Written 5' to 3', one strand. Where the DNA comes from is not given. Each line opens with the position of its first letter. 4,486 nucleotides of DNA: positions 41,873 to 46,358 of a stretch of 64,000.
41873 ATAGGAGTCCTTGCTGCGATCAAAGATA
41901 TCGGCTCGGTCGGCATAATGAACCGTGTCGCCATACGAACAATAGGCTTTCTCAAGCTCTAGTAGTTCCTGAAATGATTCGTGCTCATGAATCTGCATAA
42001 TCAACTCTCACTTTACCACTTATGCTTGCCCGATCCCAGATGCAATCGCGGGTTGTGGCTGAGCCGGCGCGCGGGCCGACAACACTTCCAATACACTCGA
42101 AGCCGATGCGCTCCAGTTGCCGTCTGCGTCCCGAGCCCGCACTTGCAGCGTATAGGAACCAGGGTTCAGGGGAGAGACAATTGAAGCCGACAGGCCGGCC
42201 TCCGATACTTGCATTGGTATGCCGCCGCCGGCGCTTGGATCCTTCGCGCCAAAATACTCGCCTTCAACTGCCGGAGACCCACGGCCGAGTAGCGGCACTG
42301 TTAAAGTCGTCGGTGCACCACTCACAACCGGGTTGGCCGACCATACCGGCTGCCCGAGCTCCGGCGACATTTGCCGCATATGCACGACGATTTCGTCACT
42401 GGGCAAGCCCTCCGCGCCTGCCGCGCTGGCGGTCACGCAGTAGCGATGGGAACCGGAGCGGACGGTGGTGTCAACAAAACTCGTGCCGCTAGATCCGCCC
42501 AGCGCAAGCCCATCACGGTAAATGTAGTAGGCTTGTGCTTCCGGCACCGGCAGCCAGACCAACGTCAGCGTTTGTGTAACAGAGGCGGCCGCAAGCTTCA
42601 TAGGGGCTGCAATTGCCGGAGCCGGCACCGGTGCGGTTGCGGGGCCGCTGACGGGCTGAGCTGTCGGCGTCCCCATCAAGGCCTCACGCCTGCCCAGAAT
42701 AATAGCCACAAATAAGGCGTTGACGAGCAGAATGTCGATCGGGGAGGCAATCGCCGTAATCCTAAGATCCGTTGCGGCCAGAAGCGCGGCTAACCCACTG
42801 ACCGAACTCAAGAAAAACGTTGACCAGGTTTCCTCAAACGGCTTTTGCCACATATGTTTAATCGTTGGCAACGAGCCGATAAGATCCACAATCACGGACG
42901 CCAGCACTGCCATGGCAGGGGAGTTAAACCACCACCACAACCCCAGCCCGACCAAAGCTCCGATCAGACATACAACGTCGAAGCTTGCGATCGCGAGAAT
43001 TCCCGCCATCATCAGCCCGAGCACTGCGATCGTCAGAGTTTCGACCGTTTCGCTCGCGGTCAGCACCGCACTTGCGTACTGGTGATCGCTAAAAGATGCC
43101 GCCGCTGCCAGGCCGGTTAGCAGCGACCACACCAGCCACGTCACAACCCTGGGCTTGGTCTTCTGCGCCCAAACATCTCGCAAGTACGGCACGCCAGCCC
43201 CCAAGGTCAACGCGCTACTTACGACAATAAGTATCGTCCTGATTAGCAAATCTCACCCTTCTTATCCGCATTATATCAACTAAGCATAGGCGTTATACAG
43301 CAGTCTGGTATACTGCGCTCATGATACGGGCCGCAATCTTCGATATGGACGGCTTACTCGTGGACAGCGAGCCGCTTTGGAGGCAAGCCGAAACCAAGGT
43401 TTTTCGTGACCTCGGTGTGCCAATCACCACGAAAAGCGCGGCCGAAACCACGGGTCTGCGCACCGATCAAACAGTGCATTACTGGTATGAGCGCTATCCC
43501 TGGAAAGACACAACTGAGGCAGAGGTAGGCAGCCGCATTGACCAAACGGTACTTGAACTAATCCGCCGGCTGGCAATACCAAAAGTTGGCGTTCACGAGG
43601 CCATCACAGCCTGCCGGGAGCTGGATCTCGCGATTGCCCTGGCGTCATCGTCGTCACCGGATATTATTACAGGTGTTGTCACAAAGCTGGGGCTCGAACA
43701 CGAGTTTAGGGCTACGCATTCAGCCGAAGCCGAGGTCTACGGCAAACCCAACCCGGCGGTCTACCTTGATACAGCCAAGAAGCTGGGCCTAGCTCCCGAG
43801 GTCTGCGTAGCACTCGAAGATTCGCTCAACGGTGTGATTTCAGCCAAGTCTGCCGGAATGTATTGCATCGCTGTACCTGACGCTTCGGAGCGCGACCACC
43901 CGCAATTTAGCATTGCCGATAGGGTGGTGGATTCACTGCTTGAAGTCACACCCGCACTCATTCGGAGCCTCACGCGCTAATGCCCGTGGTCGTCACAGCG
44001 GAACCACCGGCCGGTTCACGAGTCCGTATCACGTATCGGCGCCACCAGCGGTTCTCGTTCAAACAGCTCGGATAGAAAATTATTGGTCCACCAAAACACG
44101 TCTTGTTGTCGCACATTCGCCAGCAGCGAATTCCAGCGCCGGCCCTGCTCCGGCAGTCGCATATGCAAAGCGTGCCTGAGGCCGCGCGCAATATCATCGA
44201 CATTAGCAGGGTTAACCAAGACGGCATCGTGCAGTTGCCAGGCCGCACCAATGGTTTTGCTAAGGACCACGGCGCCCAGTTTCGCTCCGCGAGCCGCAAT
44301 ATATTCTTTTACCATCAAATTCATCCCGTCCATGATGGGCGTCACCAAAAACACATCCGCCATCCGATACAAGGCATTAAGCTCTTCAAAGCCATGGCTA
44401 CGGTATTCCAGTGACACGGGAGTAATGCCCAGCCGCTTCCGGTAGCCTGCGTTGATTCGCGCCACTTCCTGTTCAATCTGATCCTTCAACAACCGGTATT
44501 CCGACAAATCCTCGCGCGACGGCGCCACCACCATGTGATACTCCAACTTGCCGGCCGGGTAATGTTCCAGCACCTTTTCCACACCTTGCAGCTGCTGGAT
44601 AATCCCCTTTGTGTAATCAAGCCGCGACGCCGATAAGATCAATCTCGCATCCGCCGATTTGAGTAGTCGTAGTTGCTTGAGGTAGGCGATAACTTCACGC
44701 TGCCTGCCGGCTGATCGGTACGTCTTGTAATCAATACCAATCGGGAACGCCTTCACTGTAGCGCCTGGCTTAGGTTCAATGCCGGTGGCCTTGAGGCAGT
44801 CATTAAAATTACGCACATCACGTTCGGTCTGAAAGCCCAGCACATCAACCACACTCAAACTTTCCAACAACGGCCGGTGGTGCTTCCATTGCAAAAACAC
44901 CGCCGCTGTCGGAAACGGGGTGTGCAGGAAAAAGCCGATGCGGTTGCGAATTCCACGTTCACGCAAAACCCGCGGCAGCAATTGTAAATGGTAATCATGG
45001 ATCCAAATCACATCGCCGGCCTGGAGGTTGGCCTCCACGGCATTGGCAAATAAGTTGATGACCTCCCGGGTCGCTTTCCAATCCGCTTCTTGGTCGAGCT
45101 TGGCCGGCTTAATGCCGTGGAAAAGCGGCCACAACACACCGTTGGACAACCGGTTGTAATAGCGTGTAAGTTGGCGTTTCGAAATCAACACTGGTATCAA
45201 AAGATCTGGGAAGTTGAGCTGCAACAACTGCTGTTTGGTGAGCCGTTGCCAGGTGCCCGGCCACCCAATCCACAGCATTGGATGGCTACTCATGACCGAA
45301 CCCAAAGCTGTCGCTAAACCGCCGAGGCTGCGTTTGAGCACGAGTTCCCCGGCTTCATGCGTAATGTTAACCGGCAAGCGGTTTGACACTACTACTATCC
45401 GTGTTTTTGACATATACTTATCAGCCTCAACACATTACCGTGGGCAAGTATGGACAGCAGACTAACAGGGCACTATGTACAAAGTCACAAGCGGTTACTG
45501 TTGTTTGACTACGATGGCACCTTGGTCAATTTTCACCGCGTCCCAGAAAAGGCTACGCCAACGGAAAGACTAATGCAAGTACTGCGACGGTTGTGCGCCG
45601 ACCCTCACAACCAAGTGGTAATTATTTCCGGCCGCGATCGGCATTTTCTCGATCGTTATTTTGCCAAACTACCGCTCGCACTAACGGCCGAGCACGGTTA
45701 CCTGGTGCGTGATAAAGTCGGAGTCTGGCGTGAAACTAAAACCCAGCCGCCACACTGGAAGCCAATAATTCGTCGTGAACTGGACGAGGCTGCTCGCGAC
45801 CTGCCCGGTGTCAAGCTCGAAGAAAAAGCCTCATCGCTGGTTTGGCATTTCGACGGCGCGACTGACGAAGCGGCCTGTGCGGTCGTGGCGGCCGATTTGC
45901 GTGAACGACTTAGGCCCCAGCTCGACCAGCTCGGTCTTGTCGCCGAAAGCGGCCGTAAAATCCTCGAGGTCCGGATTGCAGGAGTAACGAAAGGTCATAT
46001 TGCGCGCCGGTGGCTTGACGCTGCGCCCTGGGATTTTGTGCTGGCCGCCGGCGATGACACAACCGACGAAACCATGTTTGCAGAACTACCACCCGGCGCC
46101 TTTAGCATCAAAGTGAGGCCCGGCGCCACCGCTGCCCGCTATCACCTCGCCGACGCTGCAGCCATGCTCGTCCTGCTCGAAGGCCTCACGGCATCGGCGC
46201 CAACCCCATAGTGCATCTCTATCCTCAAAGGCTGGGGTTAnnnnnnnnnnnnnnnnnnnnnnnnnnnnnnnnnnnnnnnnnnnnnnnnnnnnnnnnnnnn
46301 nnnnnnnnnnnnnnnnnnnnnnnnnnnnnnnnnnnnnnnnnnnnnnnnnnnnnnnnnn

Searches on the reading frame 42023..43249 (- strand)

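Call 29: search_protein_families(library=pfam, proteins=[window:42023-43249:-], max_evalue=0.001)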
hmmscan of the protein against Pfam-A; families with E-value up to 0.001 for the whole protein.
window:42023-43249:- (409 aa): 1 family
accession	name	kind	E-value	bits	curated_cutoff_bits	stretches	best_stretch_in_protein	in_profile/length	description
PF07495.19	Y_Y_Y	-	2.7e-06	27.6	26.6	1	358-386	32-59/65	Y_Y_Y domain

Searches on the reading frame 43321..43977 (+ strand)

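Call 29: search_protein_families(library=pfam, proteins=[window:43321-43977:+], max_evalue=0.001)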
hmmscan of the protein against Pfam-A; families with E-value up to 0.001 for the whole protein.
window:43321-43977:+ (219 aa): 3 families
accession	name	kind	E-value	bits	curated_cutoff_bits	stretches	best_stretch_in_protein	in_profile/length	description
PF13419.12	HAD_2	-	1.4e-25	90.9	23.8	1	6-185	2-178/178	Haloacid dehalogenase-like hydrolase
PF00702.32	Hydrolase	-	1.4e-24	88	26.4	1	2-179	1-191/191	haloacid dehalogenase-like hydrolase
PF13242.12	Hydrolase_like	-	4.4e-06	27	22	1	139-208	1-74/75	HAD-hyrolase-like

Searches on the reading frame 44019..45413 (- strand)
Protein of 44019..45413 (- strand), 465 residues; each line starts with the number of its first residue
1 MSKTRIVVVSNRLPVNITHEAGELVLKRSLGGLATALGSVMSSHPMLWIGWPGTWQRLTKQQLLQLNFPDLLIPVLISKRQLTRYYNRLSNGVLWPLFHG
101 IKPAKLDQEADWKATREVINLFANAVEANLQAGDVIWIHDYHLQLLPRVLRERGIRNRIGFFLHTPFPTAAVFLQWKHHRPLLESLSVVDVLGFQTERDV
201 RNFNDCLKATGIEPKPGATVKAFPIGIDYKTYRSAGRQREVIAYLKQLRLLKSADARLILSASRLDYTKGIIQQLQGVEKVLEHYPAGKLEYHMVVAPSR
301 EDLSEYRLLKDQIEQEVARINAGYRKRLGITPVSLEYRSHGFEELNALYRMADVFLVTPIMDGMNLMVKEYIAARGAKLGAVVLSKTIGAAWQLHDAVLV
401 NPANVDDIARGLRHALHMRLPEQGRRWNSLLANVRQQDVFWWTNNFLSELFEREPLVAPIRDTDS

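Call 29: search_protein_families(library=pfam, proteins=[window:44019-45413:-], max_evalue=0.001)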
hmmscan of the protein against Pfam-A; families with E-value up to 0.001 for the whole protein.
window:44019-45413:- (465 aa): 2 families
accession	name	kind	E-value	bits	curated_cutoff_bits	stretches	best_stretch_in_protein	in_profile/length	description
PF00982.27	Glyco_transf_20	-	1.7e-103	347.3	32.5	1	5-450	2-471/473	Glycosyltransferase family 20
PF00534.26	Glycos_transf_1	-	1.7e-05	24.9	26.4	0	343-423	84-161/172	Glycosyl transferases group 1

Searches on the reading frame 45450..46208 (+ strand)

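Call 29: search_protein_families(library=pfam, proteins=[window:45450-46208:+], max_evalue=0.001)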
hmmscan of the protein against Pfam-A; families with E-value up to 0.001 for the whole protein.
window:45450-46208:+ (253 aa): 2 families
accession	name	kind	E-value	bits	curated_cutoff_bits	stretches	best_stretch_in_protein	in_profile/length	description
PF02358.22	Trehalose_PPase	-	2e-45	155.2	27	1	18-224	1-217/235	Trehalose-phosphatase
PF08282.18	Hydrolase_3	-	1.2e-06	28.9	20.9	0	18-86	2-66/255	haloacid dehalogenase-like hydrolase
